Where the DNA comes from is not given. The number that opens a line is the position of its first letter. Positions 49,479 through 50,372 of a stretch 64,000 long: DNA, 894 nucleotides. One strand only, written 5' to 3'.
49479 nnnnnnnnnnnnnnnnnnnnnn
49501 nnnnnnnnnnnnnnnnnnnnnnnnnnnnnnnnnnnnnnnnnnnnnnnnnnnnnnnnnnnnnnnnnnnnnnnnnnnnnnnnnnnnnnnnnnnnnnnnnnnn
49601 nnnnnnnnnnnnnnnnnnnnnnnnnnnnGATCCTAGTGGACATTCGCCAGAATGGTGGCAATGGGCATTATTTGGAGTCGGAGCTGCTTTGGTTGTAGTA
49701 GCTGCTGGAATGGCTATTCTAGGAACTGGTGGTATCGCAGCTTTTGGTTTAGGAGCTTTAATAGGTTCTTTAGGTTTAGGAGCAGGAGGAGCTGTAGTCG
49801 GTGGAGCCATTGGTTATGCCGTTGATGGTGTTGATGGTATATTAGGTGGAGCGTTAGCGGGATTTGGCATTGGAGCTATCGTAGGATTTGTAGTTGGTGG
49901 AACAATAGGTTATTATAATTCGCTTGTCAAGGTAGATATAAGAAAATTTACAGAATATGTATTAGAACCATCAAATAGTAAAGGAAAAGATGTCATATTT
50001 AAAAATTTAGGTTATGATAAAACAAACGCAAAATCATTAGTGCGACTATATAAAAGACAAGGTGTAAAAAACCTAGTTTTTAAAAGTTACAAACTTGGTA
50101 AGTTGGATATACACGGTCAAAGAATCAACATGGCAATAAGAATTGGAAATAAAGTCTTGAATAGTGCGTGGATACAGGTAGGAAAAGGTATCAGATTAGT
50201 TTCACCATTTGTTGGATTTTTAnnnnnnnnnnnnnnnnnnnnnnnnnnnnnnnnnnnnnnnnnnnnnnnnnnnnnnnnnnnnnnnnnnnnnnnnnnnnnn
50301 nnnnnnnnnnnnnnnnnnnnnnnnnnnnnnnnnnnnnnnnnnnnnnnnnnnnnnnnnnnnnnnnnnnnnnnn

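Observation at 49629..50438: RHS toxin tip combines a glycine-zipper membrane segment with a DUF6883-like domain and is followed by a DUF4926-like gene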

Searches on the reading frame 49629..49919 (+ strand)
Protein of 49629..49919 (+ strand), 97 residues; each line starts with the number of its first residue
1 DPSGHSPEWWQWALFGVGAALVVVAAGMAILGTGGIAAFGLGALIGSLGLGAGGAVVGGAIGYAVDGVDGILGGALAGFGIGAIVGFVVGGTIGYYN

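Call 40: find_homologous_proteins(query=window:49629-49919:+, max_evalue=0.001)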
Query window:49629-49919:+ (97 aa): 6 proteins with E <= 0.001 among 588 candidates.
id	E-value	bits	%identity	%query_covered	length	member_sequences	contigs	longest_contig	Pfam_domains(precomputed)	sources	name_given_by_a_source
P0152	9.1e-20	89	80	78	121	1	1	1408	-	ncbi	-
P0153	2.1e-18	84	87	63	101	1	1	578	-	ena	-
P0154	2.2e-15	75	76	68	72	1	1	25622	-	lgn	-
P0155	3.3e-14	71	83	36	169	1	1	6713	-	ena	-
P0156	4.1e-13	67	80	45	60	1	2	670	-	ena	-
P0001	6.3e-12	63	69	72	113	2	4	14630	-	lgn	-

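Call 42: search_protein_families(library=pfam, proteins=[P0152, P0155, P0154], max_evalue=1)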
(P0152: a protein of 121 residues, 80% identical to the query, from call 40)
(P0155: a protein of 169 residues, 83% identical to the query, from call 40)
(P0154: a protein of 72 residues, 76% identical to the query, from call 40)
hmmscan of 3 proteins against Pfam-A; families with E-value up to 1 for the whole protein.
P0152 (121 aa): 0 families

P0155 (169 aa): 0 families

P0154 (72 aa): 0 families

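Call 43: find_encoding_contigs(protein=P0155, flank=7000, max_places=3)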
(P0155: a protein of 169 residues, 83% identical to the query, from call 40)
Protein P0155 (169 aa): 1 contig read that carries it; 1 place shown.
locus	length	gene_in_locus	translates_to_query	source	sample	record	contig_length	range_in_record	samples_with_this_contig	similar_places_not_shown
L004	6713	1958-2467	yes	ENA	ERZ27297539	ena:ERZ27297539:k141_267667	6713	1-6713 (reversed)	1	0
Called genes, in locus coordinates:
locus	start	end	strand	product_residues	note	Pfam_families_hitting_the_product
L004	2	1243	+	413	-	?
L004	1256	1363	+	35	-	-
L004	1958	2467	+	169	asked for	-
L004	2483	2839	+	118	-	-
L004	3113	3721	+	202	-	-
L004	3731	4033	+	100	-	-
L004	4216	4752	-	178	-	-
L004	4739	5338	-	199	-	PF10463:Peptidase_U49 (weak), PF06114:Peptidase_M78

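Call 44: find_encoding_contigs(protein=P0154, flank=10000, max_places=3)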
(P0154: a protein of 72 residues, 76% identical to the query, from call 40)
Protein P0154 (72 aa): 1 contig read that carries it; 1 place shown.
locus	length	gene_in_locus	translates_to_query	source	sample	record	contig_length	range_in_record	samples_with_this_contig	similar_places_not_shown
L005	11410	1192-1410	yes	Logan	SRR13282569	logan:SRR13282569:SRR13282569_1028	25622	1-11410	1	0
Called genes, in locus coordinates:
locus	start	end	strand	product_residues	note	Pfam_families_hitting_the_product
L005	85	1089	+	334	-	PF17761:DUF1016_N, PF06250:YhcG_C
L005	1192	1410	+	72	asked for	-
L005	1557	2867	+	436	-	-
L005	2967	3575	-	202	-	PF00027:cNMP_binding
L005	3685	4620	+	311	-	PF02621:VitK2_biosynth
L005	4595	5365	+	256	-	PF00528:BPD_transp_1 (weak)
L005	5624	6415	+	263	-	PF14808:TMEM164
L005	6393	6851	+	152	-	PF00293:NUDIX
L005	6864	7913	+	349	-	PF05343:Peptidase_M42, PF01546:Peptidase_M20 (weak)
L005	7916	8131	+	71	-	PF07866:DUF1653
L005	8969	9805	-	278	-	PF01564:Spermine_synth (faint)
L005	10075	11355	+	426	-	PF01171:ATP_bind_3, PF01507:PAPS_reduct (weak)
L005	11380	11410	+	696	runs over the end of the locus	PF00004:AAA, PF17862:AAA_lid_3, PF01434:Peptidase_M41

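Call 57: search_protein_families(library=pfam, proteins=[L004:2483-2836:+], max_evalue=1)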
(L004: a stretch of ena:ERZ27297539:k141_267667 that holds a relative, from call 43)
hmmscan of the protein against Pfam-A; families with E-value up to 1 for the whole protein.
L004:2483-2836:+ (118 aa): 1 family
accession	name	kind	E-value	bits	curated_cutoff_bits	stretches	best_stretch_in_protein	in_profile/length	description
PF09892.16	DUF2119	-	0.053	13.4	30.5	1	25-90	7-77/188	Uncharacterized protein conserved in archaea (DUF2119)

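Call 80: search_protein_families(library=ncbifam, proteins=[window:49644-49916:+], max_evalue=1)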
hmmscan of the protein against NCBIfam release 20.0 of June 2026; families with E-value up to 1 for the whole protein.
window:49644-49916:+ (91 aa): 0 families

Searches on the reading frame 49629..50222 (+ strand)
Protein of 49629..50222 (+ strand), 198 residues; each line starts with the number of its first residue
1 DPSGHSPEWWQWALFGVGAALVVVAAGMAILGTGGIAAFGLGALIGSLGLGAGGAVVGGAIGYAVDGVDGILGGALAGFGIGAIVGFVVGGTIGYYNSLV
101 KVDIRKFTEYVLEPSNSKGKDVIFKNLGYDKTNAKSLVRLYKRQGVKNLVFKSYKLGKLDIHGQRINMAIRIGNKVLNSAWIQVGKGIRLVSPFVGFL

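Call 3: search_protein_families(library=pfam, proteins=[window:49629-50222:+], max_evalue=1)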
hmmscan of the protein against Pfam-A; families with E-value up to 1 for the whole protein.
window:49629-50222:+ (198 aa): 1 family
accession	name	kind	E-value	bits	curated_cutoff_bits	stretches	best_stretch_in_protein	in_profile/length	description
PF21814.2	DUF6883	-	0.00012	22.7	27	1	100-193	8-106/110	Domain of unknown function (DUF6883)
